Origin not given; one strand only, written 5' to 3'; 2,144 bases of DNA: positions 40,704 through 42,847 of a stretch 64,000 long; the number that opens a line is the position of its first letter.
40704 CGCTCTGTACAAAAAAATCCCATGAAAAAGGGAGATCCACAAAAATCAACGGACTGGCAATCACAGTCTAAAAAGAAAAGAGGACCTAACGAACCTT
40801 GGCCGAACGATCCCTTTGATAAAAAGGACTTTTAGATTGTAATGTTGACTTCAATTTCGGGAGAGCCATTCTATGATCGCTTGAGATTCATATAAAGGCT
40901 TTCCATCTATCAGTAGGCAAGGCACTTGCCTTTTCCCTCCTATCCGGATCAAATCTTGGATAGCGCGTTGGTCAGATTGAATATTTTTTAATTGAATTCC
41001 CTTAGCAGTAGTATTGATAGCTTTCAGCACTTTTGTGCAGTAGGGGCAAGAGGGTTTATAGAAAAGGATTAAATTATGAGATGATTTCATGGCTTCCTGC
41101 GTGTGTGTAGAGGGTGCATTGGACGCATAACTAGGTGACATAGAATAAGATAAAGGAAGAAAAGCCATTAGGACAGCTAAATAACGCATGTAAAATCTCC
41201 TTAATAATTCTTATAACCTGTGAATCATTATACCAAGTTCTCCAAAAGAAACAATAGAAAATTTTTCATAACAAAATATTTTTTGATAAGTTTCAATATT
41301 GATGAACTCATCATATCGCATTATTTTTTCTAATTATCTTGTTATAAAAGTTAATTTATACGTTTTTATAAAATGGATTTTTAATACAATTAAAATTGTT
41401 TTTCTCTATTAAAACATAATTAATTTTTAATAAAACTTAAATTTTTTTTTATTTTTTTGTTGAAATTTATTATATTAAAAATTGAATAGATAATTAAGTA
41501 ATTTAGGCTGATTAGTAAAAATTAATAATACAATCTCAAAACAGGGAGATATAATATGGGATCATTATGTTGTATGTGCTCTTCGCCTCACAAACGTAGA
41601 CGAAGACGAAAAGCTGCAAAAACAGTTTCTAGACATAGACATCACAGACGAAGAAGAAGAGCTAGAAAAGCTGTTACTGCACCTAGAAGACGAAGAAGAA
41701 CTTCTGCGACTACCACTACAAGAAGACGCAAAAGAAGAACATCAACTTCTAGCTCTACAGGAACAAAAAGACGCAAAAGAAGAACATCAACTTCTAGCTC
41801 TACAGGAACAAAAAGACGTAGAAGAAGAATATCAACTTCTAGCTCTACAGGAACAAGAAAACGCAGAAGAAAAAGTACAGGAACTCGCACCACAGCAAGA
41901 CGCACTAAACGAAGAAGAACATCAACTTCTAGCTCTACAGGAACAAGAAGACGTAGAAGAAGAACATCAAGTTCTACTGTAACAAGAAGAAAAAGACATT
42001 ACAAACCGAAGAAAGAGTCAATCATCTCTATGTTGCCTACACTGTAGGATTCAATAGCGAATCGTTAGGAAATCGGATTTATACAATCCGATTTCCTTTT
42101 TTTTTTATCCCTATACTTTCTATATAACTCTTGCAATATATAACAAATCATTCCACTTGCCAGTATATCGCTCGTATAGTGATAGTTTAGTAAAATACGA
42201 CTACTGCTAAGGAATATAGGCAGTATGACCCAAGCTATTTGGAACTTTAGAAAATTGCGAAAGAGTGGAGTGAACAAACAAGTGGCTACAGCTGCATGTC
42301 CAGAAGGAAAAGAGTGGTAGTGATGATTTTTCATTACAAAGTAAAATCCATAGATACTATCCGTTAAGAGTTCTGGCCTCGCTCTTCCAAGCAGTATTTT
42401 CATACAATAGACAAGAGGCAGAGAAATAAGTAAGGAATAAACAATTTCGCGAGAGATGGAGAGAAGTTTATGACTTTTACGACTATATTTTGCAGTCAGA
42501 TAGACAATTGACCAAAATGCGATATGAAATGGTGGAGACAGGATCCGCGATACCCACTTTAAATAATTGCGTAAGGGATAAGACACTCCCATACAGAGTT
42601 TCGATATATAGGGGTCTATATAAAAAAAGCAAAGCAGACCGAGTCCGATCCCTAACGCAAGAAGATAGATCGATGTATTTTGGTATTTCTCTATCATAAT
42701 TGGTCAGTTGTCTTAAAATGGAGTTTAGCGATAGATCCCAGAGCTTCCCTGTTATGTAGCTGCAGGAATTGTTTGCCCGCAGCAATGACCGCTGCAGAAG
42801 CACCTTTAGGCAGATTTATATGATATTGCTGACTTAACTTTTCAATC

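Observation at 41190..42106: Arg/Ser/Thr-rich tandem-repeat protein with an N-terminus matching eukaryotic myristoylation and palmitoylation rules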

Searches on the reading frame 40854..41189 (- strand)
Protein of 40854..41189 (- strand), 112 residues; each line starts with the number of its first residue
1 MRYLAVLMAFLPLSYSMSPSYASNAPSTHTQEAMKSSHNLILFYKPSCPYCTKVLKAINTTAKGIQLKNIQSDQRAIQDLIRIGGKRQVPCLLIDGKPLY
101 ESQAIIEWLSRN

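Call 6: search_protein_families(library=pfam, proteins=[window:40854-41189:-], max_evalue=1)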
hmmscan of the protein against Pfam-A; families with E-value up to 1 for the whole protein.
window:40854-41189:- (112 aa): 15 families
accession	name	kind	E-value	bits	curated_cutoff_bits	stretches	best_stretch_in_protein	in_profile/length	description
PF13417.12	GST_N_3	-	2.3e-11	44.3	22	1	42-111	1-69/75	Glutathione S-transferase, N-terminal domain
PF00462.30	Glutaredoxin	-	8e-10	39.2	22.9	1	41-97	2-58/60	Glutaredoxin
PF13409.12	GST_N_2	-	3.8e-09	37.5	25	1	48-111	2-69/70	Glutathione S-transferase, N-terminal domain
PF02798.26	GST_N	-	2.4e-07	31.4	20.9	1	40-110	3-75/76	Glutathione S-transferase, N-terminal domain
PF13728.12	TraF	-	6.5e-05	23.3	23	1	33-80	126-175/224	F plasmid transfer operon protein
PF13192.12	Thioredoxin_3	-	0.00017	22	24.8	1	44-98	6-59/76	Thioredoxin domain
PF05768.20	Glrx-like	-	0.0018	19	26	1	40-75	2-41/77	Glutaredoxin-like domain (DUF836)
PF13098.12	Thioredoxin_2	-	0.0081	16.9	27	1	38-70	7-37/104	Thioredoxin-like domain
PF13462.12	Thioredoxin_4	-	0.046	14.4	23.2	1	33-57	10-34/165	Thioredoxin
PF04134.17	DCC1-like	-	0.084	14.5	27.8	1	42-109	1-73/113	DCC1-like thiol-disulfide oxidoreductase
PF18485.7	GST_N_5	-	0.12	13.3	29.6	1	42-109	3-69/74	Glutathione S-transferase, N-terminal domain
PF21589.2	AP5B1_barrel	-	0.12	12.8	21.9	1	35-65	31-62/71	AP-5 complex subunit beta-1, beta-barrel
PF00085.26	Thioredoxin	-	0.12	12.8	23.5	1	27-80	8-64/103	Thioredoxin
PF00578.27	AhpC-TSA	-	0.13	12.6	26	1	36-70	25-60/124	AhpC/TSA family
PF17172.10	GST_N_4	-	0.16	13.1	30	1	84-111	29-57/99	Glutathione S-transferase N-terminal domain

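Call 7: search_protein_families(library=ncbifam, proteins=[window:40854-41189:-], max_evalue=1)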
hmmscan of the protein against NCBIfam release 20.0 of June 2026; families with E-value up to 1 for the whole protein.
window:40854-41189:- (112 aa): 27 families (the best 25 are shown)
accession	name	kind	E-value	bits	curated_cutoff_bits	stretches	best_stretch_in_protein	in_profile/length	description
TIGR02190.1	GlrX-dom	hypoth_equivalog_domain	9.1e-08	31.9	99.3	1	35-109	5-78/79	glutaredoxin-family domain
TIGR02180.1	GRX_euk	equivalog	2.8e-07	30.6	87.25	1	41-97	2-63/84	glutaredoxin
TIGR02196.1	GlrX_YruB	hypoth_equivalog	5.1e-07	30.1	88.55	1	42-105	4-69/74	glutaredoxin-like protein, YruB-family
NF041114.2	gluta_UXX_star_1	equivalog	2.9e-06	27.4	72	1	41-97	2-59/70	UXX-star selenoprotein family 1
NF041212.1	Uxx_star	subfamily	2.9e-06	27.4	66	1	41-96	2-58/70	Uxx-star family glutaredoxin-like (seleno)protein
TIGR02738.1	TrbB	equivalog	1e-05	25.2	132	1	18-62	32-76/153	type-F conjugative transfer system pilin assembly thiol-disulfide isomerase TrbB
NF007702.0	PRK10387.1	equivalog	1.2e-05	25.2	133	1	47-110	8-70/215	glutaredoxin 2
NF007923.0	PRK10638.1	equivalog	2.1e-05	24.5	129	1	40-97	4-61/83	glutaredoxin 3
NF045501.1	HUGP_GUXX-star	exception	2.4e-05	24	325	1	31-95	158-223/236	HUGP/GUXX-star fusion selenoprotein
TIGR02182.1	GRXB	equivalog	4.7e-05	23.2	186.65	1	46-110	6-69/209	GrxB family glutaredoxin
NF047338.1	gluta_UXX_star_3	exception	9.7e-05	22.4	97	1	41-96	2-57/70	UXX-star (seleno)protein family 3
TIGR01262.1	maiA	equivalog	0.00012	21.8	171.05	1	43-111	5-75/211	maleylacetoacetate isomerase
TIGR02181.1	GRX_bact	equivalog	0.00013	22.1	90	1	42-97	3-59/80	glutaredoxin 3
TIGR02200.1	GlrX_actino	hypoth_equivalog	0.0013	19.1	89.5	1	43-98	5-62/77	mycoredoxin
NF052402.1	ThlOxiredEpsilon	equivalog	0.0015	18.2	370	1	38-70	129-161/236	bifunctional thiol oxidoreductase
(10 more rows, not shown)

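Call 50: search_protein_families(library=ncbifam, proteins=[L172:3957-4364:+], max_evalue=10)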
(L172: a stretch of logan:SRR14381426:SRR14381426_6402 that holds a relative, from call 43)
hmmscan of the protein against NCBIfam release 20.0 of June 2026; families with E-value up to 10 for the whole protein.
L172:3957-4364:+ (136 aa): 0 families

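Call 51: search_protein_families(library=pfam, proteins=[L172:3957-4364:+], max_evalue=10)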
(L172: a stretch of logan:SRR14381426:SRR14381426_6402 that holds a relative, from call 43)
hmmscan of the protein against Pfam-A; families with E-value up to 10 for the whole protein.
L172:3957-4364:+ (136 aa): 0 families

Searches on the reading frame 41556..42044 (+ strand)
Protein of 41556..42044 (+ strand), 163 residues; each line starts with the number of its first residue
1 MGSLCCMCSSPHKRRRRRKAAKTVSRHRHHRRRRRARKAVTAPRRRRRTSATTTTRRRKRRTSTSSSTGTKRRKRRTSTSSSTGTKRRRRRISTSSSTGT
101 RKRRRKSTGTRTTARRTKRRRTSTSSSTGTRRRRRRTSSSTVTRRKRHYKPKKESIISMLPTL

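Call 6: search_protein_families(library=pfam, proteins=[window:41556-42044:+], max_evalue=1)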
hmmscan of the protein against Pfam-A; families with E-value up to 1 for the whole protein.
window:41556-42044:+ (163 aa): 0 families

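Call 7: search_protein_families(library=ncbifam, proteins=[window:41556-42044:+], max_evalue=1)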
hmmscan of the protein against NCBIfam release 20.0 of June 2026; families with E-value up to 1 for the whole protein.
window:41556-42044:+ (163 aa): 1 family
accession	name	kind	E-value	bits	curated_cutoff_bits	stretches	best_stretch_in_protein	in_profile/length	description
NF043060.1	MAP_0585_fam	equivalog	0.86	9.5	170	1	36-151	70-197/319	MAP_0585 family protein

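Call 8: find_homologous_proteins(query=window:41556-42044:+, max_evalue=0.01)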
Query window:41556-42044:+: 8000 candidates shared short words with the query, none scored E <= 0.01.

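Call 9: find_encoding_contigs(protein=window:41556-42044:+, flank=8000, max_places=6)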
Protein window:41556-42044:+ (163 aa): no gene with exactly this product is on record in the collection.

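Call 24: search_protein_representatives(protein=window:41556-42044:+)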
Query: 163 residues. Proteins with E-value up to 0.001 (for the whole library): 1; up to 1e-10: 0; up to 1e-30: 0. The best 1 are listed.
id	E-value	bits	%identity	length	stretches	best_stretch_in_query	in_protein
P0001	1.2e-06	45.2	41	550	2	43-137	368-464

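Call 32: find_homologous_proteins(query=A1, max_evalue=10)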
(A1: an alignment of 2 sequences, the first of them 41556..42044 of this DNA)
Query A1 (2 sequences): 8000 candidates shared short words with the query, none scored E <= 10.

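Call 35: list_cluster_members(proteins=[window:41556-42044:+, window:43694-44101:+, window:44169-46187:+, window:46218-47138:+, window:40854-41189:-, window:51541-52992:+, window:35517-36908:+])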
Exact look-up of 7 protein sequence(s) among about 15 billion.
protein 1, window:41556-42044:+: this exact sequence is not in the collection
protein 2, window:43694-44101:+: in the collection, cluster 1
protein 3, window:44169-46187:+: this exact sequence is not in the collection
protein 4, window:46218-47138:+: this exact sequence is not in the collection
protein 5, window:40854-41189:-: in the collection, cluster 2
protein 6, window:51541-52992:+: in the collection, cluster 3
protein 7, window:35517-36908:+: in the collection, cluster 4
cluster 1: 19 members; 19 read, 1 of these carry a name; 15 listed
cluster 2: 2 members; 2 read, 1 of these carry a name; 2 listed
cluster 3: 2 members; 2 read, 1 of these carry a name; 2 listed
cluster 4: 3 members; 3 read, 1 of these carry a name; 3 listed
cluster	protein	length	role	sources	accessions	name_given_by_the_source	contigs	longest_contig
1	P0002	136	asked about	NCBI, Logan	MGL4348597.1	MAG: helix-turn-helix domain-containing protein [Chlamydiales bacterium]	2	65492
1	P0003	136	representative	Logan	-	-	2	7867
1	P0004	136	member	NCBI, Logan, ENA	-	-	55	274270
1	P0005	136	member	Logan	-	-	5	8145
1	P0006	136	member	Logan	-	-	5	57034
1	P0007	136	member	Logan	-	-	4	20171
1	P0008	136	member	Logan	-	-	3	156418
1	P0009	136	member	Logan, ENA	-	-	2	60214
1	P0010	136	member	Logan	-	-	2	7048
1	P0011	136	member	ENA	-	-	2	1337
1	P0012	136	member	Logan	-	-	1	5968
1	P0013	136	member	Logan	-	-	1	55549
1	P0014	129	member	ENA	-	-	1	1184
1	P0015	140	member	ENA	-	-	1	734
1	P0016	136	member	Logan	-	-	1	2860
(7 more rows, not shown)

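Call 43: find_encoding_contigs(protein=P0004, flank=6000, max_places=10)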
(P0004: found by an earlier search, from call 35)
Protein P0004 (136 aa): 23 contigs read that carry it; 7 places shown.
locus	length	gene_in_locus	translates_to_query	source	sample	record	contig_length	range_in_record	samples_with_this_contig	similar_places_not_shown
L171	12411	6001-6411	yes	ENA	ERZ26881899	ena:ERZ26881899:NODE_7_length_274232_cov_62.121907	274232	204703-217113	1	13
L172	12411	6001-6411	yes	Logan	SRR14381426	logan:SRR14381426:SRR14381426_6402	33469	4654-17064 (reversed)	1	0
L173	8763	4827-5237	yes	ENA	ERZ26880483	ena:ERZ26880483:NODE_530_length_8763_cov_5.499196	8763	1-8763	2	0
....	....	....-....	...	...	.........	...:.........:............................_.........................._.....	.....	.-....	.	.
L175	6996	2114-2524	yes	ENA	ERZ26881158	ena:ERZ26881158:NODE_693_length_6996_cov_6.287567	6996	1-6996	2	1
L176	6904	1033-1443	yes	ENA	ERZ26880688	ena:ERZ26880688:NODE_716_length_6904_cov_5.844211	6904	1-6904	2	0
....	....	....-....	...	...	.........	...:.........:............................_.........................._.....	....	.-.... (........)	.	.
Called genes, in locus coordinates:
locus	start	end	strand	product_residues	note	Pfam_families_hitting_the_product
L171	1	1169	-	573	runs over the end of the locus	PF00443:UCH (weak)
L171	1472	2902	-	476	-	PF00324:AA_permease, PF13520:AA_permease_2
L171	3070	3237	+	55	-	-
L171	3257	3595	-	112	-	PF02798:GST_N, PF00462:Glutaredoxin, PF13417:GST_N_3, PF13409:GST_N_2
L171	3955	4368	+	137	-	-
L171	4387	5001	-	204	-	PF01569:PAP2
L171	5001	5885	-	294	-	PF11858:DUF3378, PF01351:RNase_HII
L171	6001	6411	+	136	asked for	PF12844:HTH_19, PF13413:HTH_25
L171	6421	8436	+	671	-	PF00069:Pkinase, PF07714:PK_Tyr_Ser-Thr, PF03781:FGE-sulfatase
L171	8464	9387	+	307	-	PF02401:LYTB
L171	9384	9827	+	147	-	PF00293:NUDIX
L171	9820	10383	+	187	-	PF02632:BioY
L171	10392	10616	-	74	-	-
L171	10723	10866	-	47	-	-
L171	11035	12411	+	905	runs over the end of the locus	PF01553:Acyltransferase (weak), PF00550:PP-binding (weak), PF00501:AMP-binding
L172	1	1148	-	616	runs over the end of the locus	PF00443:UCH (weak)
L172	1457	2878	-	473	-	PF00324:AA_permease, PF13520:AA_permease_2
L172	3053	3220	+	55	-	-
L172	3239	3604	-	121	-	PF13728:TraF (weak), PF00462:Glutaredoxin, PF02798:GST_N, PF13417:GST_N_3, PF13409:GST_N_2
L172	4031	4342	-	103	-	-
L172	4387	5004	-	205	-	PF01569:PAP2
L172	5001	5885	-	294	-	PF11858:DUF3378, PF01351:RNase_HII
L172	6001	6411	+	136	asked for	PF12844:HTH_19, PF13413:HTH_25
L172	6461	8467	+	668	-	PF00069:Pkinase, PF07714:PK_Tyr_Ser-Thr, PF03781:FGE-sulfatase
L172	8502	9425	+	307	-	PF02401:LYTB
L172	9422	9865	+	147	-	PF00293:NUDIX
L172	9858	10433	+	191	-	PF02632:BioY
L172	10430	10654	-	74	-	-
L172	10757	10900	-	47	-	-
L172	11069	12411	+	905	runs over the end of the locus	PF01553:Acyltransferase (weak), PF00550:PP-binding (faint), PF00501:AMP-binding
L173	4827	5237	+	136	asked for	PF12844:HTH_19, PF13413:HTH_25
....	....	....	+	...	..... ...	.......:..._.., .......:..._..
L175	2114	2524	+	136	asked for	PF12844:HTH_19, PF13413:HTH_25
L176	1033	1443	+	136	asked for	PF12844:HTH_19, PF13413:HTH_25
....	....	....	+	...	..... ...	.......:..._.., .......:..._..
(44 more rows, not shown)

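Call 50: search_protein_families(library=ncbifam, proteins=[L172:3957-4364:+, window:41556-42044:+], max_evalue=10)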
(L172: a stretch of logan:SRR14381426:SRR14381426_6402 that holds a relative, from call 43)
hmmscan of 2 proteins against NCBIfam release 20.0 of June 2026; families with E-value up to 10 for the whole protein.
L172:3957-4364:+ (136 aa): 0 families

window:41556-42044:+ (163 aa): 1 family
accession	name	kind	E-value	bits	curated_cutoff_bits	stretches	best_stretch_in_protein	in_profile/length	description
NF043060.1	MAP_0585_fam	equivalog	0.86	9.5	170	1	36-151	70-197/319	MAP_0585 family protein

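Call 51: search_protein_families(library=pfam, proteins=[L172:3957-4364:+, window:41556-42044:+], max_evalue=10)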
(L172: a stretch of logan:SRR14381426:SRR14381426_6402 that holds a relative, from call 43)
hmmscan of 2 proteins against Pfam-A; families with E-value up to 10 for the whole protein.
L172:3957-4364:+ (136 aa): 0 families

window:41556-42044:+ (163 aa): 0 families

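Call 77: predict_structure(protein=window:41556-42044:+)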
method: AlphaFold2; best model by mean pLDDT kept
length: 163 residues; sequences in the alignment: 1
mean_pLDDT: 57.9   pTM: 0.23
mean pLDDT of the five models: 57.9, 55.2, 53.6, 50.2, 47.7
residues with pLDDT >= 90: 12; 70-90: 24; 50-70: 63; < 50: 64
segments of 3 or more residues with pLDDT < 50: 59-61, 63-67, 78-82, 84-88, 95-97, 109-121, 125-127, 131-136, 138-140
pLDDT, mean of each block of 10 residues (from residue 1): 58 84 93 86 63 55 44 46 44 43 48 43 41 45 63 67 68
secondary structure, 60 per line:
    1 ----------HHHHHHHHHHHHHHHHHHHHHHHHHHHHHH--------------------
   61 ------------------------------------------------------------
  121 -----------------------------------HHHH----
elements in order: H11-40 H156-159

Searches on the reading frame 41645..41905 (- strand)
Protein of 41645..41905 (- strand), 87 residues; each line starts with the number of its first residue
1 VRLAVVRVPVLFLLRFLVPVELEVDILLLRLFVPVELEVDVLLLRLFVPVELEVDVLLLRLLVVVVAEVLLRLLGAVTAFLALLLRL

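Call 62: list_cluster_members(proteins=[window:41645-41905:-, window:41574-42044:+, L171:3955-4365:+, L163:55-555:+, L082:6917-7288:-, L180:6170-6508:+])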
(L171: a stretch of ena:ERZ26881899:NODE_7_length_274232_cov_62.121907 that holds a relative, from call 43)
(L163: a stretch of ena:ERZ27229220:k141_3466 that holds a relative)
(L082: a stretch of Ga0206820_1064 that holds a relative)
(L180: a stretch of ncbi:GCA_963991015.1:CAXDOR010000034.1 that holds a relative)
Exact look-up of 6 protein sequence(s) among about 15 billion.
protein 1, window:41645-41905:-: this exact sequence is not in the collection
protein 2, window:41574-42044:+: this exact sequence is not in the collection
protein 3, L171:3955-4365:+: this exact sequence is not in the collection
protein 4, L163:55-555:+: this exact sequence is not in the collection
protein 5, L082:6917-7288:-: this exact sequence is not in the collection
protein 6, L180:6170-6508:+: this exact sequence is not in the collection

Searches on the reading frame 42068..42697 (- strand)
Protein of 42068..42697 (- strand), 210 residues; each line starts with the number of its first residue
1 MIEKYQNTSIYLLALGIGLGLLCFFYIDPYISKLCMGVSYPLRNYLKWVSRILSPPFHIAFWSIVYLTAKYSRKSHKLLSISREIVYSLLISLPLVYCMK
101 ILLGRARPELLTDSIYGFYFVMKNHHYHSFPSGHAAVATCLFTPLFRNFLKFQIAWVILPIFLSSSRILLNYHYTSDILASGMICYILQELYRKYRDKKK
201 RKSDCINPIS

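Call 6: search_protein_families(library=pfam, proteins=[window:42068-42697:-], max_evalue=1)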
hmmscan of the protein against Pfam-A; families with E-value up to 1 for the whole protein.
window:42068-42697:- (210 aa): 3 families
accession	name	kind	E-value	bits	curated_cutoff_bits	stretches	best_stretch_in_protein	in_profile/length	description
PF01569.27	PAP2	-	1.1e-17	64.4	27.2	1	85-196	5-125/130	PAP2 superfamily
PF14378.12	PAP2_3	-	0.00017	21.9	27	1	89-187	66-186/190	PAP2 superfamily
PF14360.12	PAP2_C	-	0.007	17.4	27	1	132-188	8-68/74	PAP2 superfamily C-terminal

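Call 7: search_protein_families(library=ncbifam, proteins=[window:42068-42697:-], max_evalue=1)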
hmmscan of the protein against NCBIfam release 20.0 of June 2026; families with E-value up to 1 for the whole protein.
window:42068-42697:- (210 aa): 4 families
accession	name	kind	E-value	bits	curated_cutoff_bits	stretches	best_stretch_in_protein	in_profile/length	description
NF047884.1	UdeprDiPSep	equivalog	5.1e-06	26.5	250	1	76-185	69-176/188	undecaprenyl-diphosphatase SepP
NF008813.0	PRK11837.1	equivalog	1.5e-05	25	229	1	82-184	61-160/202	undecaprenyl-diphosphate phosphatase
NF007975.0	PRK10699.1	equivalog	0.002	17.6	261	1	127-190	156-224/254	phosphatidylglycerophosphatase B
NF007159.0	PRK09597.1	equivalog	0.0032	17.2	177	1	128-197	119-189/191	lipid A 1-phosphatase LpxE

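Call 10: find_encoding_contigs(protein=window:42068-42697:-, flank=8000, max_places=6)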
Protein window:42068-42697:- (210 aa): no gene with exactly this product is on record in the collection.
